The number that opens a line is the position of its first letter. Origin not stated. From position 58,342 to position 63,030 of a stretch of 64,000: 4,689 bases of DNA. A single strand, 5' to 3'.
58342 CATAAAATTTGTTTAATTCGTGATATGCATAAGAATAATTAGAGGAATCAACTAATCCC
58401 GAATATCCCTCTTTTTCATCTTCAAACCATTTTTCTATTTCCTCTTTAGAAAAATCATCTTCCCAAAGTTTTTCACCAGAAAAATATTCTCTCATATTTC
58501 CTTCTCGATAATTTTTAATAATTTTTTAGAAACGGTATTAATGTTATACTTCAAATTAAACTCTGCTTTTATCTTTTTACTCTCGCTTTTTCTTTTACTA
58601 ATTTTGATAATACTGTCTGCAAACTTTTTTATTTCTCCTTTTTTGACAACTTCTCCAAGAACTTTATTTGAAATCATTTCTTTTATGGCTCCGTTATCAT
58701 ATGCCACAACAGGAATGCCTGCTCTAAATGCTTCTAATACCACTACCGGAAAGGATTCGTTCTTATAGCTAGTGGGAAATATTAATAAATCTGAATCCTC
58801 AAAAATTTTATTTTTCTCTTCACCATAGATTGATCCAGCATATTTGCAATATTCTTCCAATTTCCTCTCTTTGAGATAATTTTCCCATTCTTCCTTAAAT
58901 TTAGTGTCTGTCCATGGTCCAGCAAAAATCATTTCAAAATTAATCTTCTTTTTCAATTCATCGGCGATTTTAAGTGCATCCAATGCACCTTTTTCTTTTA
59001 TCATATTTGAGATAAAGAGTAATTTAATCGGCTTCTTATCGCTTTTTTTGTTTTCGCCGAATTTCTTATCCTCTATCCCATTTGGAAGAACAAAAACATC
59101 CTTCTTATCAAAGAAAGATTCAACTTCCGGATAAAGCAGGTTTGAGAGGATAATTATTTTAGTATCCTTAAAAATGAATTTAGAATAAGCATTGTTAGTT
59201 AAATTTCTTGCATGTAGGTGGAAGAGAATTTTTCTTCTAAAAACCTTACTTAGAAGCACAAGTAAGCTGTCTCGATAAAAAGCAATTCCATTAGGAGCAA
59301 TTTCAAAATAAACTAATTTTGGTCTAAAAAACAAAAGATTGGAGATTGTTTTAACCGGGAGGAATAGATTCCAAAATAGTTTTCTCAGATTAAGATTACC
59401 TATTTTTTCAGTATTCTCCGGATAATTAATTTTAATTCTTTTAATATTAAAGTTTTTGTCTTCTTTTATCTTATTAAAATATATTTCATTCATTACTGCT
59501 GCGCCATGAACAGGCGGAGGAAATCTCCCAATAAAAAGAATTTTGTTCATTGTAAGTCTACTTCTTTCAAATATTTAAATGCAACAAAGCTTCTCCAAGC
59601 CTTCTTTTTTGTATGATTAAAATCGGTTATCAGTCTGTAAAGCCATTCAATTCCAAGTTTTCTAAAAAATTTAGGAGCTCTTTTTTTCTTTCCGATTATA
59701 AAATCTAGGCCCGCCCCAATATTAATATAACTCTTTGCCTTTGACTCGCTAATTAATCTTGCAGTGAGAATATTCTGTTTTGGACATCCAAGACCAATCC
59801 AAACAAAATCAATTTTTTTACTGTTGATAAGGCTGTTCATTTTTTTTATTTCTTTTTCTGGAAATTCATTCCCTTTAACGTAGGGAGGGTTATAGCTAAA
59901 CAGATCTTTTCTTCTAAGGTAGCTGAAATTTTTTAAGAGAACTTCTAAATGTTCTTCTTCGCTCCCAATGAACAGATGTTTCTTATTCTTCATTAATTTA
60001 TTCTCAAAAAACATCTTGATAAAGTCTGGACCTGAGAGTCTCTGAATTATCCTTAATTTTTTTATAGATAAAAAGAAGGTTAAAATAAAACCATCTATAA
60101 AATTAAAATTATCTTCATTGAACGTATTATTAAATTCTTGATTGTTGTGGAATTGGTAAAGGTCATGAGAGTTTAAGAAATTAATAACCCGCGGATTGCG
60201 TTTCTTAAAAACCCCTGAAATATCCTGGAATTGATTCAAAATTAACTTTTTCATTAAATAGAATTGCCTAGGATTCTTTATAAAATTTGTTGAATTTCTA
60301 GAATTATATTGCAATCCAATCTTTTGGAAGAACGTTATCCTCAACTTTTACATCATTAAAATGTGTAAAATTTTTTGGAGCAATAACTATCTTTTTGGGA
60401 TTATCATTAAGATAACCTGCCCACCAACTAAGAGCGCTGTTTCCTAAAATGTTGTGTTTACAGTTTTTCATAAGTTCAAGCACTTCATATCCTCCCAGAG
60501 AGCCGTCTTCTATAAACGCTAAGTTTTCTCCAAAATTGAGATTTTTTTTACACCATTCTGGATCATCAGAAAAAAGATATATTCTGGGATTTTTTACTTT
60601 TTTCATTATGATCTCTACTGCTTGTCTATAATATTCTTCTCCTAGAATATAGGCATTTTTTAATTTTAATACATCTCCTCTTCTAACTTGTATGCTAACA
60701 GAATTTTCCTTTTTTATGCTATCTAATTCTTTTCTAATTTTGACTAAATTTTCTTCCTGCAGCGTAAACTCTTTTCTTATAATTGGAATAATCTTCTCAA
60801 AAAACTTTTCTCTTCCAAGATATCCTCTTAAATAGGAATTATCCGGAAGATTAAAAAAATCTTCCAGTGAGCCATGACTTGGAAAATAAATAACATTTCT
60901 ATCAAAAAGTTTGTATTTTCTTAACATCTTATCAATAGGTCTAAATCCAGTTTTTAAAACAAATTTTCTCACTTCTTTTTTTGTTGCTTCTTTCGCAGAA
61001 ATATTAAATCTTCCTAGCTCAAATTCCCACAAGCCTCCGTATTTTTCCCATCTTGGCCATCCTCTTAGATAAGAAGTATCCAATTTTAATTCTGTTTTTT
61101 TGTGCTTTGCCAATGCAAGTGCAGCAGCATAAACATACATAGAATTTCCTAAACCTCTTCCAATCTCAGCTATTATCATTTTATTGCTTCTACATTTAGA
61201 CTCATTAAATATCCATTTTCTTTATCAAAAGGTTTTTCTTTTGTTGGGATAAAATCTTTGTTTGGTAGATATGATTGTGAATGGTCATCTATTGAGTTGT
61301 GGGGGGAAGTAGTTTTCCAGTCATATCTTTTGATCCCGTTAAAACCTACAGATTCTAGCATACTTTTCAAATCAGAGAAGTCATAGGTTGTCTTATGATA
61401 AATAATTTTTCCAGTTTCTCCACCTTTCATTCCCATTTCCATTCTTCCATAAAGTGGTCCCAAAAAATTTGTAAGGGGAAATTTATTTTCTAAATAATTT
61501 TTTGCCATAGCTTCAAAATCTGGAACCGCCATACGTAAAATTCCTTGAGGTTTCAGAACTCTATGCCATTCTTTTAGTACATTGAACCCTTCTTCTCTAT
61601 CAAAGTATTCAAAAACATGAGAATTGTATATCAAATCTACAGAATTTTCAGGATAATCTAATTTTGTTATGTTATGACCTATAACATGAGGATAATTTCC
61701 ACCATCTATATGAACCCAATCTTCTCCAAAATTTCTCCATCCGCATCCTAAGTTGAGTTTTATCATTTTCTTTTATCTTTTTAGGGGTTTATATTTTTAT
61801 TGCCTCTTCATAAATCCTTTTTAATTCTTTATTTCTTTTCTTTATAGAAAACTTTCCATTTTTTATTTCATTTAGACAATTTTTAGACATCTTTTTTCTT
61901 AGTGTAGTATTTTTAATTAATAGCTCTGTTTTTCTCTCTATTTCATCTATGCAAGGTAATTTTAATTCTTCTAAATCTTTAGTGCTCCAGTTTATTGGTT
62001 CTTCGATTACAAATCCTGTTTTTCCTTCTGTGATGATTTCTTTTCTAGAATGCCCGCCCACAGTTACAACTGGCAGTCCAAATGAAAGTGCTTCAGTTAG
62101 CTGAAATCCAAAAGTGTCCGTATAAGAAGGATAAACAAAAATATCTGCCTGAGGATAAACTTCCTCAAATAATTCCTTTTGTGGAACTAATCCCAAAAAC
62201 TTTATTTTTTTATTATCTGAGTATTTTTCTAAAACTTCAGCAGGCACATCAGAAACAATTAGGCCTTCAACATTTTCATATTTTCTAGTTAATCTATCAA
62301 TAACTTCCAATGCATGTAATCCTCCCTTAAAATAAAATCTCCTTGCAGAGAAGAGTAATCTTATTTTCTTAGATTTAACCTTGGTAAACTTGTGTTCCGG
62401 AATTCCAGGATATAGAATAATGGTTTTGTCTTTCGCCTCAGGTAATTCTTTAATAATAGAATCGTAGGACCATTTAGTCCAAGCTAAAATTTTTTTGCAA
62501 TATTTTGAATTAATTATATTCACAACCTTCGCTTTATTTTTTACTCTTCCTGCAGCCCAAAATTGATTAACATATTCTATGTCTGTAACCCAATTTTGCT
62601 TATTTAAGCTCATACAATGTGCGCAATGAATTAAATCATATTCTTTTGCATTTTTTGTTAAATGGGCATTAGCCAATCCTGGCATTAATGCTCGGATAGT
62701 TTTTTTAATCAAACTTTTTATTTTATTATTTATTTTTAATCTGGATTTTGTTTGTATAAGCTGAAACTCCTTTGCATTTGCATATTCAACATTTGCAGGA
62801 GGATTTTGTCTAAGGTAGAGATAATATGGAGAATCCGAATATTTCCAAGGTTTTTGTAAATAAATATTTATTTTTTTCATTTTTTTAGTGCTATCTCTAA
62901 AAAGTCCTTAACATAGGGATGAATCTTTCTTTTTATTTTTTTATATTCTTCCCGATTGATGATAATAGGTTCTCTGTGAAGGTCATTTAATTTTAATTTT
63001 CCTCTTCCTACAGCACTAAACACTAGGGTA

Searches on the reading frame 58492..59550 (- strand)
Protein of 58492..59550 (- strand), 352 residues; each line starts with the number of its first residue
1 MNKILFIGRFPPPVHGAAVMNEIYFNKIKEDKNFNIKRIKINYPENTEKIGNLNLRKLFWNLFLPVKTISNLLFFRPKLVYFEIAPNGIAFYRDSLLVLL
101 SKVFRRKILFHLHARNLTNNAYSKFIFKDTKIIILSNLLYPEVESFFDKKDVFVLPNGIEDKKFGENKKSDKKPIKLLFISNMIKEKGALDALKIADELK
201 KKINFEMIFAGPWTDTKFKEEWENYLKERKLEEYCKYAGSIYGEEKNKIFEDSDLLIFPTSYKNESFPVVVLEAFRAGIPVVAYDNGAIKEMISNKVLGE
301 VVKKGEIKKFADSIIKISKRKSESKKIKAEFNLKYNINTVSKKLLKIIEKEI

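Call 16: search_protein_families(library=pfam, max_evalue=0.001, proteins=[window:58492-59550:-])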
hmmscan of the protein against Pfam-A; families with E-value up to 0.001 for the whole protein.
window:58492-59550:- (352 aa): 2 families
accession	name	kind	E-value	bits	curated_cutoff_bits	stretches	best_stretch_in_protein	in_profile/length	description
PF00534.26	Glycos_transf_1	-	1.6e-28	99.8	26.4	1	166-328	7-166/172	Glycosyl transferases group 1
PF13692.12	Glyco_trans_1_4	-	4.6e-23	82.5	27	1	176-317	3-139/142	Glycosyl transferases group 1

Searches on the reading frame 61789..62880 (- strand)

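Call 16: search_protein_families(library=pfam, max_evalue=0.001, proteins=[window:61789-62880:-])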
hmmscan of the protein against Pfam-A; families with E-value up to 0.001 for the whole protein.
window:61789-62880:- (363 aa): 4 families
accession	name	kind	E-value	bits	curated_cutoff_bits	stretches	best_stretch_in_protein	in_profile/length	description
PF00534.26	Glycos_transf_1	-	5.8e-21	75.2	26.4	1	163-298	6-145/172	Glycosyl transferases group 1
PF13692.12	Glyco_trans_1_4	-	1.1e-17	65.1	27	1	174-293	3-125/142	Glycosyl transferases group 1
PF20706.3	GT4-conflict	-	5.1e-06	26.2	26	1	150-272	171-309/385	Family 4 Glycosyltransferase in conflict systems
PF06156.18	YabA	-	0.00022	22.2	30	1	292-360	13-80/103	Initiation control protein YabA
